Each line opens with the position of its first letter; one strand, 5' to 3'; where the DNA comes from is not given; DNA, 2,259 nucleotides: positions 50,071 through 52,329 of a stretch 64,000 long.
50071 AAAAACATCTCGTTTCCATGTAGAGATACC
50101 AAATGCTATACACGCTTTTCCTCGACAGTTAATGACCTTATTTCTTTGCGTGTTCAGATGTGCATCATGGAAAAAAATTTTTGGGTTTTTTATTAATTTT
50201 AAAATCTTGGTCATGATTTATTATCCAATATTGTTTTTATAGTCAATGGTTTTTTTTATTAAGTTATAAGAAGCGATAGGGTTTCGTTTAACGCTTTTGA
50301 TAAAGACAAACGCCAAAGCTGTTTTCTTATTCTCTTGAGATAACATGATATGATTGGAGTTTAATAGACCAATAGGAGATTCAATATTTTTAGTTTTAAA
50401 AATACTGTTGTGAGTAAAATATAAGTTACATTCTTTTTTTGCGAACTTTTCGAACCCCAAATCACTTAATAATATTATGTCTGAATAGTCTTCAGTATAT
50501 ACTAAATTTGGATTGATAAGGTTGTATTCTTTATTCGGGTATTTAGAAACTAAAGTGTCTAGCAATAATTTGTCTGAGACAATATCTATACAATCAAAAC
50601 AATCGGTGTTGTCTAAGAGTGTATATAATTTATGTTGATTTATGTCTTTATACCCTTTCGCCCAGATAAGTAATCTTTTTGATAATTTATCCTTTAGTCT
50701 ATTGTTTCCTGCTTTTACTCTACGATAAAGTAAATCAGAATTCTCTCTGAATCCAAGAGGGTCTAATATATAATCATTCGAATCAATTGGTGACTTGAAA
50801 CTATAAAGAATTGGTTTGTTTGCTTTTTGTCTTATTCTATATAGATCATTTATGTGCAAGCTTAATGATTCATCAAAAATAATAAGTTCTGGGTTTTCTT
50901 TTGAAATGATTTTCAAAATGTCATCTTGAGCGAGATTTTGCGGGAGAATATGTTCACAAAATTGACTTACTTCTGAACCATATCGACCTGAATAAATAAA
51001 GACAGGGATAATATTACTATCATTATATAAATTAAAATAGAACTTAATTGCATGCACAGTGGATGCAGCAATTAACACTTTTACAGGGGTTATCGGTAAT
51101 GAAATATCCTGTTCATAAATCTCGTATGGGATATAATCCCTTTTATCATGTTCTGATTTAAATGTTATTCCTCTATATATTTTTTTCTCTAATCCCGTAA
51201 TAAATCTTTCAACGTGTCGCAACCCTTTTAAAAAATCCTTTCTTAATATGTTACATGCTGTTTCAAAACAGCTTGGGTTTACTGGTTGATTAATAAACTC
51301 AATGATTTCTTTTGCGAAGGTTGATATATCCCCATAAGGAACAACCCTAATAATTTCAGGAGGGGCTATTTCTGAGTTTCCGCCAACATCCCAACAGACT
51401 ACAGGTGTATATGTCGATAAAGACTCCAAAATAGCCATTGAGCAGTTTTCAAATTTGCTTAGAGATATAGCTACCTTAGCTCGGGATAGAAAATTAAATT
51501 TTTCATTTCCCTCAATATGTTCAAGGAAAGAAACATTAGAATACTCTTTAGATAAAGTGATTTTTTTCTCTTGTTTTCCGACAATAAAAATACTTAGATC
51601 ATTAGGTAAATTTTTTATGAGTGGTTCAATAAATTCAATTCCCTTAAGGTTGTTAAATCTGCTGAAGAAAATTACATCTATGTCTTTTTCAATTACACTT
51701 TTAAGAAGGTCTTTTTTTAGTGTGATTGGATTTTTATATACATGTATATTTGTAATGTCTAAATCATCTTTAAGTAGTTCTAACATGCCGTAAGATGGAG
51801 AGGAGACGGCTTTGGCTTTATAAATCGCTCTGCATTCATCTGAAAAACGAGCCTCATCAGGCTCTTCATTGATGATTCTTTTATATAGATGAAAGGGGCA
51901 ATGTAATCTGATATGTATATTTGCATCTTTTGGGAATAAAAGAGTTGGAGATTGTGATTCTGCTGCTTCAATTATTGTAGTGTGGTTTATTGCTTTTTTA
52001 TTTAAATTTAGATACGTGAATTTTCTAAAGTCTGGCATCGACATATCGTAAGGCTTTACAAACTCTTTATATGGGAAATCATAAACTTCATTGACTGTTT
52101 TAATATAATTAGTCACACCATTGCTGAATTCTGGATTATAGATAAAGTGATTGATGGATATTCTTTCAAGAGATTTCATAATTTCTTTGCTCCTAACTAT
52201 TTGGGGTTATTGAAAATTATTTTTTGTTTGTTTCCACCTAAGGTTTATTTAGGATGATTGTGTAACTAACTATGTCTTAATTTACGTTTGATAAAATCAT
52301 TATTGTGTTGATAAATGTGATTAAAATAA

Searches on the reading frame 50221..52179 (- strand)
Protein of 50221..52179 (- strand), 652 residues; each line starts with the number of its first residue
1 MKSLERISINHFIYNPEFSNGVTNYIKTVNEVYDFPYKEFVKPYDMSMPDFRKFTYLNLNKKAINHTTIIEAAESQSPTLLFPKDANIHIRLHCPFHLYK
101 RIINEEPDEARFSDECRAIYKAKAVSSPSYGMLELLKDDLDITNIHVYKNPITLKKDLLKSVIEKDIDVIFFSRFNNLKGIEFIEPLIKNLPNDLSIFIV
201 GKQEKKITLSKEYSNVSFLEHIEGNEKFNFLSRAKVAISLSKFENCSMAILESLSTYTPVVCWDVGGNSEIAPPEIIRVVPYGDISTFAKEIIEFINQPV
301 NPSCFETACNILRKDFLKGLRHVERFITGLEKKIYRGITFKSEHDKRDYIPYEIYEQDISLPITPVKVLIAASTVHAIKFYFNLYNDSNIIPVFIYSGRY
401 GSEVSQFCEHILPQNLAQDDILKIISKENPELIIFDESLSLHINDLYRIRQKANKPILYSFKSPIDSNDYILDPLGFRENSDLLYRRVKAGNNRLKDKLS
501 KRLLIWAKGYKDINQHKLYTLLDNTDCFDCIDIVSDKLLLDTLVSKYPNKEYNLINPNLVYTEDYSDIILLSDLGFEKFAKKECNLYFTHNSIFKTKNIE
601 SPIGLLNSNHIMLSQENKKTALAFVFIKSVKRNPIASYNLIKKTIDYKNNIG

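Call 88: search_protein_families(library=pfam, proteins=[window:50221-52179:-], max_evalue=0.001)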
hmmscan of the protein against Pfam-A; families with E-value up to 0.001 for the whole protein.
window:50221-52179:- (652 aa): 2 families
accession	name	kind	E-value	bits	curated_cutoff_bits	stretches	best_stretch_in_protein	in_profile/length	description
PF00534.26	Glycos_transf_1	-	4e-14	53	26.4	1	164-299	13-159/172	Glycosyl transferases group 1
PF13692.12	Glyco_trans_1_4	-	1.1e-13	52.1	27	1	168-297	3-141/142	Glycosyl transferases group 1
